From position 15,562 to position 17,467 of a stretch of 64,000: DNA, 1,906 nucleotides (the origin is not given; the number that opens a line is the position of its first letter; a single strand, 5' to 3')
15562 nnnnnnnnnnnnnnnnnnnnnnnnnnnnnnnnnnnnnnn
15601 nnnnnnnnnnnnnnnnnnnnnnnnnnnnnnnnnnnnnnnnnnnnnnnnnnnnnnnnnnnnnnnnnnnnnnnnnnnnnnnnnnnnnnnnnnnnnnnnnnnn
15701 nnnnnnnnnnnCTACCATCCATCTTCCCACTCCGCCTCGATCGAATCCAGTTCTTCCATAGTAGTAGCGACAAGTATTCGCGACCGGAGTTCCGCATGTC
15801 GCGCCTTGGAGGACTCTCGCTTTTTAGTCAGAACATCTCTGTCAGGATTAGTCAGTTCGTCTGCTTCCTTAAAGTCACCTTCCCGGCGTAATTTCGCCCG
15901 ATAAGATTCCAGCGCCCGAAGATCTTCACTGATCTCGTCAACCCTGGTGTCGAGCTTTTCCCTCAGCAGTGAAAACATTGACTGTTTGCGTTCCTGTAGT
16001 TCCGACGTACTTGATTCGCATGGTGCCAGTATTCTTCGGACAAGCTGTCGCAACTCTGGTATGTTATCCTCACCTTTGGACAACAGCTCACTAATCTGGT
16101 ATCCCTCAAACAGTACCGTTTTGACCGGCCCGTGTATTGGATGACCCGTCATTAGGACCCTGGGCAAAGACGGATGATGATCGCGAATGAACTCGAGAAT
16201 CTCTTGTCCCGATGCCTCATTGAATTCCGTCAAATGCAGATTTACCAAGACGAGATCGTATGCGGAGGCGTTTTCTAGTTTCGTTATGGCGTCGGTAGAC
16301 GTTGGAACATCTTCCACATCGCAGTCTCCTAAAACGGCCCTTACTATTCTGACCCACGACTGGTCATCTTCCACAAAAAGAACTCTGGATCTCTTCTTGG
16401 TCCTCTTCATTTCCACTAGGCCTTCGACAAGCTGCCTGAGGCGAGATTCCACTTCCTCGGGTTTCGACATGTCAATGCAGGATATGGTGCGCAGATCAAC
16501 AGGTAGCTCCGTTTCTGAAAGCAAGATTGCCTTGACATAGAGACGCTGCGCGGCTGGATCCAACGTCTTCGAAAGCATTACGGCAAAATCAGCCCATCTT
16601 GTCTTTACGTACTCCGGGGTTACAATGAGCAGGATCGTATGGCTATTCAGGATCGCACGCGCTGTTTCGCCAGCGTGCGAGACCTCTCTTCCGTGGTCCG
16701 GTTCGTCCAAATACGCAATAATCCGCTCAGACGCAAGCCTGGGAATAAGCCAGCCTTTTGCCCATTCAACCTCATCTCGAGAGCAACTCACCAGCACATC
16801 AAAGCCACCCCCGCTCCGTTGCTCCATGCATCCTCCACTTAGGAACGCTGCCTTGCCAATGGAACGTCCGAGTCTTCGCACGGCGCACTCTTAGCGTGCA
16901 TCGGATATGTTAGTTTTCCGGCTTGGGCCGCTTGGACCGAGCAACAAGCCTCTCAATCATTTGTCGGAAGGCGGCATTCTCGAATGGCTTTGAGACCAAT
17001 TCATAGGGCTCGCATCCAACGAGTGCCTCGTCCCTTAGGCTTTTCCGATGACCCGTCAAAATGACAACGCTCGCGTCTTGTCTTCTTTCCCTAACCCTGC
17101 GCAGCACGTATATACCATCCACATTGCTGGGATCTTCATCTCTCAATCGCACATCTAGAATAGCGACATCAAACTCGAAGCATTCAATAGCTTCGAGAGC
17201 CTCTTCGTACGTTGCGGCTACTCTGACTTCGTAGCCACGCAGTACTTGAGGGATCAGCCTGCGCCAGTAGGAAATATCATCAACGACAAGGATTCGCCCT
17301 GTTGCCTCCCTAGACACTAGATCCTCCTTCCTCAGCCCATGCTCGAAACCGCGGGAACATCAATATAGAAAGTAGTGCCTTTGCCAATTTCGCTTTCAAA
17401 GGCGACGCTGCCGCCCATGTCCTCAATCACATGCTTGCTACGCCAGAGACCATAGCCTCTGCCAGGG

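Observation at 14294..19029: Five-gene operon linking a PAS-GAF histidine kinase and a CheY-like receiver to a TIR/pseudo-receiver protein, a 3-TM protein and a PTER-family hydrolase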

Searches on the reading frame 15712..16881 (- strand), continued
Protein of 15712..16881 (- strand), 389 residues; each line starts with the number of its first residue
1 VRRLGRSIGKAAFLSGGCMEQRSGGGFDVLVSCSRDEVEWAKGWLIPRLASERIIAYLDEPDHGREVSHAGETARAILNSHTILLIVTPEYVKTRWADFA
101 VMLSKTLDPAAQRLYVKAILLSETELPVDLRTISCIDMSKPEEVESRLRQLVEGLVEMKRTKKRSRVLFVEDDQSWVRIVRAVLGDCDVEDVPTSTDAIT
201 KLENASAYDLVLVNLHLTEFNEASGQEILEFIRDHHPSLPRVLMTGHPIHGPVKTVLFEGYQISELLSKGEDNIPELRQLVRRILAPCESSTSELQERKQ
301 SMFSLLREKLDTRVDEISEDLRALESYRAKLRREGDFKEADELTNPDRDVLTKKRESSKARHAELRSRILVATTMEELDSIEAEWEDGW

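Call 56: search_protein_families(library=padloc, proteins=[L015:6149-6982:+, L015:7001-7711:+, P0039, P0003, L017:6083-6982:+, L017:7001-7825:+], max_evalue=0.01)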
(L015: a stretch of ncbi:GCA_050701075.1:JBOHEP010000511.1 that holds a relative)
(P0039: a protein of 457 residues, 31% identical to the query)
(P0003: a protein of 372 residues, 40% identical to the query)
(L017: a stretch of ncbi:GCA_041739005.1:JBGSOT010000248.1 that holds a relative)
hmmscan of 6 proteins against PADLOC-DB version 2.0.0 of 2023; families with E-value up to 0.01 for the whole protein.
L015:6149-6982:+ (277 aa): 0 families

L015:7001-7711:+ (236 aa): 0 families

P0039 (457 aa): 9 families
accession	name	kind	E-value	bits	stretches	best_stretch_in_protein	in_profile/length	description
PDLC05062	PDC-S66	-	2e-10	38.6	1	5-81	146-222/282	-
PDLC02421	Aga_TIR-PNTD1-PNTD2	-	1.7e-09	35.3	1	9-121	5-119/430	Class I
PDLC03957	bSEFIR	-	3.8e-07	28.3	1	9-154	40-198/412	-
PDLC02403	Aga_TIR-PNTD1-PNTD2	-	8e-06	23.2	1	10-143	5-137/443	Class I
PDLC02400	Aga_TIR-PNTD1-PNTD2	-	3.7e-05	20.2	1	22-136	201-315/639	Class I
PDLC02416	Aga_REase-TIR-PNTD1-PNTD2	-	0.00037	17.3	1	23-121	170-265/572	Class I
PDLC02012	SAVED5--SAVED_TIR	-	0.00077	16.7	0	9-82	15-88/404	-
PDLC00405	SduA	-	0.0036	14.9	1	157-215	4-61/323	DUF4263 domain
PDLC00424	ThsB1|ThsB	-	0.0045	14.8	1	9-102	103-194/234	TIR-like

P0003 (372 aa): 11 families
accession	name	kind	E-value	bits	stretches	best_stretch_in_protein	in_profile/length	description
PDLC03957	bSEFIR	-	1.5e-13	49.3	1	8-242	38-264/412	-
PDLC05062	PDC-S66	-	2.9e-10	38.1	1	6-82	146-222/282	-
PDLC02403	Aga_TIR-PNTD1-PNTD2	-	9.3e-07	26.2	1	11-145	5-139/443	Class I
PDLC02421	Aga_TIR-PNTD1-PNTD2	-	4.9e-06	23.9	1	11-121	6-118/430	Class I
PDLC02012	SAVED5--SAVED_TIR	-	2.2e-05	21.7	1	10-79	15-83/404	-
PDLC00436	ThsB1|ThsB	-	0.00031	18.3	1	7-82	34-112/183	TIR-like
PDLC00423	ThsB1|ThsB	-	0.0011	16.7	1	8-82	35-113/190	TIR-like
PDLC00417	ThsB1|ThsB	-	0.0013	16.3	1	3-82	161-240/303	TIR-like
PDLC00422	ThsB1|ThsB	-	0.0039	14.7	1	7-58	39-89/194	TIR-like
PDLC00419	ThsB1|ThsB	-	0.0048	14.7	1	7-78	26-100/165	TIR-like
PDLC02400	Aga_TIR-PNTD1-PNTD2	-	0.0061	12.9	0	11-153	189-331/639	Class I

L017:6083-6982:+ (299 aa): 3 families
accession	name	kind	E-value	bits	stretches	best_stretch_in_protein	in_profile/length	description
PDLC00405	SduA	-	2.5e-06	25.2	1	3-130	6-130/323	DUF4263 domain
PDLC04725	PDC-M60B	-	3e-05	21.9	1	1-91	1-102/158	-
PDLC04726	PDC-M60C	-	9.9e-05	19.4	1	5-79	2-82/407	-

L017:7001-7825:+ (274 aa): 20 families
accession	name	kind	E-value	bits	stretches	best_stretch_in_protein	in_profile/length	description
PDLC03957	bSEFIR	-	1.5e-16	59.2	1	3-186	37-232/412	-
PDLC05062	PDC-S66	-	5.5e-16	56.8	1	4-82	144-222/282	-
PDLC02012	SAVED5--SAVED_TIR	-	4.7e-07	27.2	1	10-79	15-83/404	-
PDLC00426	ThsB1|ThsB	-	6.5e-07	27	1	6-87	235-322/352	TIR-like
PDLC00434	ThsB1|ThsB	-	2.2e-06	25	1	10-84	140-214/396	TIR-like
PDLC00424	ThsB1|ThsB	-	7.2e-06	23.9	1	3-76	97-169/234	TIR-like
PDLC02421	Aga_TIR-PNTD1-PNTD2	-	9.2e-06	23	1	10-121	5-118/430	Class I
PDLC00436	ThsB1|ThsB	-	2e-05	22.2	1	6-90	33-120/183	TIR-like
PDLC00417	ThsB1|ThsB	-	3.6e-05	21.4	1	5-83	163-241/303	TIR-like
PDLC02403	Aga_TIR-PNTD1-PNTD2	-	4.2e-05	20.8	1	27-124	21-120/443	Class I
PDLC00419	ThsB1|ThsB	-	0.0001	20.1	1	8-108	27-129/165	TIR-like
PDLC00435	ThsB1|ThsB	-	0.00014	19.6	1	5-41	61-96/281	TIR-like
PDLC00423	ThsB1|ThsB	-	0.00042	18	1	8-85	35-116/190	TIR-like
PDLC00422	ThsB1|ThsB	-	0.00043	17.9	1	4-138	36-173/194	TIR-like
PDLC00430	ThsB1|ThsB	-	0.00096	16.8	1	5-41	61-97/269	TIR-like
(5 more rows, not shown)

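Call 76: predict_structure(alignment_id=A1)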
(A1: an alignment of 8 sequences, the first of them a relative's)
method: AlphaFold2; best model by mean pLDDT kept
length: 371 residues; sequences in the alignment: 8
mean_pLDDT: 69.3   pTM: 0.53
mean pLDDT of the five models: 69.3, 68.7, 66.7, 66.7, 66.6
residues with pLDDT >= 90: 44; 70-90: 157; 50-70: 101; < 50: 69
segments of 3 or more residues with pLDDT < 50: 1-7, 45-53, 78-114, 200-205, 233-239
pLDDT, mean of each block of 10 residues (from residue 1): 40 71 81 77 49 50 53 52 42 40 36 52 70 66 72 84 77 86 79 73 57 79 72 47 62 63 69 72 87 90 94 89 92 92 85 83 84 59
secondary structure, 60 per line:
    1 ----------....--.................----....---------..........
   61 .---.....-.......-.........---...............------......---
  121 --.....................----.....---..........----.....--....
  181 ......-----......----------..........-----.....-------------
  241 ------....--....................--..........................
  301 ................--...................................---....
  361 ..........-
elements in order: E11-14 H17-33 E38-41 H51-61 E65-69 H71-77 H79-87 H91-105 E112-117 H123-143 E148-152 H156-165 E170-174 H177-186 E192-197 H208-217 E223-227 E247-250 H253-272 H275-316 H319-353 H357-370

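Call 78: fold_search(model_id=the predicted structure, library=pdb)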
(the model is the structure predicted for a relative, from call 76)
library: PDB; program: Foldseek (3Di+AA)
matches with E <= 10: 1481; with E <= 0.001: 93
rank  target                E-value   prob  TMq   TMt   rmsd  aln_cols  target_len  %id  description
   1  8tef_A                1.0e-05  1.00  0.28  0.21  21.3       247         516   16  PorX primitive monoclinic crystal form (released 2024-04-17)
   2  7pva_B                1.1e-05  1.00  0.28  0.21  15.8       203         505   18  1.9 Angstrom crystal structure of dimeric PorX, co-crystallized in the presence of zinc (released 2022-12-14)
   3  8tef_D                1.1e-05  1.00  0.29  0.21  15.6       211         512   17  PorX primitive monoclinic crystal form (released 2024-04-17)
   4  6is1_B                1.1e-05  1.00  0.29  0.82   2.7       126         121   26  Crystal Structure of Staphylococcus aureus response regulator ArlR receiver domain in complex with BeF3 and Mg (released 2019-10-30)
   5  6is1_A                1.3e-05  1.00  0.29  0.82   2.9       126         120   25  Crystal Structure of Staphylococcus aureus response regulator ArlR receiver domain in complex with BeF3 and Mg (released 2019-10-30)
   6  7m0s_A                2.0e-05  1.00  0.30  0.82   2.8       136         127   19  N-terminal domain of PmrA from Acinetobacter baumannii (released 2021-11-03)
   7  7pv7_A                3.3e-05  1.00  0.28  0.21  15.8       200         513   18  Crystal structure of dimeric Porphyromonas gingivalis PorX, a type 9 secretion system response regulator. (released 2022-12-14)
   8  1zy2_A                3.7e-05  1.00  0.28  0.69   3.3       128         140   22  Crystal structure of the phosphorylated receiver domain of the transcription regulator NtrC1 from Aquifex aeolicus (released 2005-08-16)
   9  3crn_A                3.7e-05  1.00  0.27  0.70   3.4       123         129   20  Crystal structure of response regulator receiver domain protein (CheY-like) from Methanospirillum hungatei JF-1 (released 2008-04-22)
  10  8ted_B                3.9e-05  1.00  0.28  0.21  18.3       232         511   18  PorX primitive orthorhombic crystal form (released 2024-04-17)
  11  4kfc_B                4.7e-05  1.00  0.28  0.45   3.4       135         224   25  Crystal structure of a hyperactive mutant of response regulator KdpE complexed to its promoter DNA (released 2014-02-19)
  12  3hv2_B                6.2e-05  1.00  0.29  0.79   2.8       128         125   25  Crystal structure of signal receiver domain OF HD domain-containing protein FROM Pseudomonas fluorescens Pf-5 (released 2009-06-23)
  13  1k68_A                6.6e-05  1.00  0.28  0.66   3.7       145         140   22  Crystal Structure of the Phosphorylated Cyanobacterial Phytochrome Response Regulator RcpA (released 2003-12-16)
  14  7w9h_A                8.7e-05  1.00  0.28  0.79   2.9       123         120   25  Crystal structure of the receiver domain of the transcription regulator FleR from Pseudomonas aeruginosa (released 2022-12-14)
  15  1i3c_B                9.8e-05  1.00  0.28  0.68   3.7       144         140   19  RESPONSE REGULATOR FOR CYANOBACTERIAL PHYTOCHROME, RCP1 (released 2002-03-06)
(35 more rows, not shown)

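Call 93: search_protein_families(library=padloc, proteins=[L003:13714-14880:-, L003:13030-13641:-, L003:12353-13033:-], max_evalue=0.001)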
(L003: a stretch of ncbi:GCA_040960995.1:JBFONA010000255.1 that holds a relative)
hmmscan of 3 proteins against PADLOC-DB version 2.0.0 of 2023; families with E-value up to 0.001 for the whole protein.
L003:13714-14880:- (388 aa): 12 families
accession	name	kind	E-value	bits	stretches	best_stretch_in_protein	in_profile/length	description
PDLC05062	PDC-S66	-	6e-60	201.1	1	3-133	149-280/282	-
PDLC00417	ThsB1|ThsB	-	7.1e-40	135.4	1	3-117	167-282/303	TIR-like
PDLC00424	ThsB1|ThsB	-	6.9e-16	56.7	1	4-114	103-212/234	TIR-like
PDLC02962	RT-TIR_XII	-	1.1e-14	52.2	1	4-112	347-455/478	single gene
PDLC02961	RT-TIR_XII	-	1.7e-12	45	1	4-127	349-466/475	single gene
PDLC02012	SAVED5--SAVED_TIR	-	2.4e-09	34.8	1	5-123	16-131/404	-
PDLC03015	TIR-NLR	-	2.5e-08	31.1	1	4-99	3-94/824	-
PDLC02421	Aga_TIR-PNTD1-PNTD2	-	1.1e-07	29.4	1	6-93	7-97/430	Class I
PDLC03957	bSEFIR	-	7.3e-07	27.3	1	8-70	46-108/412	-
PDLC02403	Aga_TIR-PNTD1-PNTD2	-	1.2e-06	25.8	1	6-77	6-78/443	Class I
PDLC00727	Effector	-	0.00049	16.7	1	6-78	177-250/590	TIR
PDLC02400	Aga_TIR-PNTD1-PNTD2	-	0.00049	16.5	1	6-95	190-282/639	Class I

L003:13030-13641:- (203 aa): 1 family
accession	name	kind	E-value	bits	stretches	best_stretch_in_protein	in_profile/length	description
PDLC05032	PDC-S50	-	7e-06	23.4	1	4-143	6-146/387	-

L003:12353-13033:- (226 aa): 0 families

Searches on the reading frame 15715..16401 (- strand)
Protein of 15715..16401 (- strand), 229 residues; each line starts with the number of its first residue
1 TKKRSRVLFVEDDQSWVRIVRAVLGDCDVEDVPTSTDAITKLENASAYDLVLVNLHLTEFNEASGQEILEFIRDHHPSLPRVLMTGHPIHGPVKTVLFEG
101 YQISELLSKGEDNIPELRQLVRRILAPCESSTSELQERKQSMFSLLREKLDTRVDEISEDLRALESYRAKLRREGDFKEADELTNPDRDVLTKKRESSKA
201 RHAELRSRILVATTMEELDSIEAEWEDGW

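Call 22: find_related_loci(query=A2, collection=genome_contigs, flank=10000)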
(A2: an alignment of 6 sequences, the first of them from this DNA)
Query A2 (229 aa) in genome_contigs; peptide patterns used: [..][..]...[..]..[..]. (x = any residue, [..] = any of these).
86 stretches matched a pattern, but none encodes a relative of the query by tblastn (E <= 1e-3).

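Call 23: find_related_loci(query=A2, collection=metagenome_contigs, flank=10000)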
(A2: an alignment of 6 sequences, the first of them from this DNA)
Query A2 (229 aa) in metagenome_contigs; peptide patterns used: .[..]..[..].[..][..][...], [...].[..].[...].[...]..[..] (x = any residue, [..] = any of these).
309 stretches matched a pattern; 2 encode a relative of the query (tblastn E <= 1e-3); 2 distinct loci.
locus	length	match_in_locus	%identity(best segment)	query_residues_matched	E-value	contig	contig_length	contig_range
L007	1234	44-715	51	6-229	2e-82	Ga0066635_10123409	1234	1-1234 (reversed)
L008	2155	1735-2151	56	6-144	8e-56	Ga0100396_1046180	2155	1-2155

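Call 47: find_related_loci(query=A2, collection=viral_contigs, flank=8000)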
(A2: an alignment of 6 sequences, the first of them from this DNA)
Query A2 (229 aa) in viral_contigs; peptide patterns used: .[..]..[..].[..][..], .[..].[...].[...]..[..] (x = any residue, [..] = any of these).
110 stretches matched a pattern, but none encodes a relative of the query by tblastn (E <= 1e-3).

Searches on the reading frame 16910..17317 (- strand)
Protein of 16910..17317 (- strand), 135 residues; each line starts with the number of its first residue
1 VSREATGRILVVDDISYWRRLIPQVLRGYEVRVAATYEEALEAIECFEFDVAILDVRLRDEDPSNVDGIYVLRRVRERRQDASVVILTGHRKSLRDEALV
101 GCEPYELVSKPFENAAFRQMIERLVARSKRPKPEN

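Call 3: search_protein_families(library=pfam, proteins=[window:16910-17317:-], max_evalue=0.01)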
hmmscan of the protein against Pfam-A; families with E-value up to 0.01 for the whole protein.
window:16910-17317:- (135 aa): 3 families
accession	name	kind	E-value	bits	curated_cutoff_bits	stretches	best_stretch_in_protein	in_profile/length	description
PF00072.30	Response_reg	-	4e-16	59.6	30.2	1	9-121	1-110/111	Response regulator receiver domain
PF23198.2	PDE8A_N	-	1.2e-05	25.7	29.6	1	28-98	34-100/147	PDE8A-like, N-terminal domain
PF20274.4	cREC_REC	-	0.0061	17.7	27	1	10-78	3-62/88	Cyclic-phosphate processing Receiver domain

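Call 4: search_protein_families(library=padloc, proteins=[window:16910-17317:-], max_evalue=0.01)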
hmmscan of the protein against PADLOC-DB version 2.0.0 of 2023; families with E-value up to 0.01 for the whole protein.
window:16910-17317:- (135 aa): 2 families
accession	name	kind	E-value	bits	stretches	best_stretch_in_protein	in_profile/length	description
PDLC00405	SduA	-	0.00082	17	1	1-92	1-98/323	DUF4263 domain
PDLC04725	PDC-M60B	-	0.0018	16.1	1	8-96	5-106/158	-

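Call 41: search_protein_families(library=ncbifam, proteins=[window:16910-17317:-], max_evalue=0.001)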
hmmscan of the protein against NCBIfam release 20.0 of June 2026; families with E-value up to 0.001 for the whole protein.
window:16910-17317:- (135 aa): 61 families (the best 25 are shown)
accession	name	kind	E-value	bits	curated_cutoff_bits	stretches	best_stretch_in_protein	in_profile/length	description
NF051870.1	NAssimRespRegNtrX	equivalog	3.4e-15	55.9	600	1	9-126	4-120/452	nitrogen assimilation response regulator NtrX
NF033791.1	ActR_PrrA_rreg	equivalog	2e-10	40.9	250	1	9-117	5-109/173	ActR/PrrA/RegA family redox response regulator transcription factor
NF006900.1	PRK09390.1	equivalog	4e-10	39.6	255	1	7-131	5-126/203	response regulator FixJ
NF008469.0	PRK11361.1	equivalog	8.7e-10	37.9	714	1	5-124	3-119/461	acetoacetate metabolism transcriptional regulator AtoC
TIGR02915.1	PEP_resp_reg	equivalog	2.1e-09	36.8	502.6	1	9-124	1-116/445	PEP-CTERM-box response regulator transcription factor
NF045991.1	RespRegCtrARhodob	equivalog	2.3e-09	37.3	350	1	8-129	2-120/224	response regulator transcription factor CtrA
NF010076.0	PRK13557.1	subfamily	1.7e-08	33.4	631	1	2-124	411-532/540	histidine kinase famiy protein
NF041733.1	resp_reg_CseB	equivalog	2.1e-08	33.8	350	1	8-130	2-120/228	two-component system response regulator CseB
NF007005.1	PRK09468.1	equivalog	3.8e-08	33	331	1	6-129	3-123/237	osmolarity response regulator transcription factor OmpR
NF033117.2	vanR_ACDEGLN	exception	5.3e-08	32.7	350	1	9-114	1-102/226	VanR-ABDEGLN family response regulator transcription factor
NF008302.0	PRK11091.1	equivalog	8.2e-08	30.9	838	1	8-130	527-648/779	aerobic respiration two-component sensor histidine kinase ArcB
TIGR01818.1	ntrC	equivalog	1.9e-07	30.3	558.6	1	9-130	1-119/463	nitrogen regulation protein NR(I)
NF007928.2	PRK10643.1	equivalog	2.2e-07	30.7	330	1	9-128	3-119/216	two-component system response regulator PmrA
NF041946.1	LuxO_transreg_Vib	equivalog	2.9e-07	29.7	800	1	29-127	21-114/463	quorum-sensing sigma-54 dependent transcriptional regulator LuxO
NF040534.1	resp_reg_YycF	equivalog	3.3e-07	29.8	340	1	8-130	2-117/231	response regulator YycF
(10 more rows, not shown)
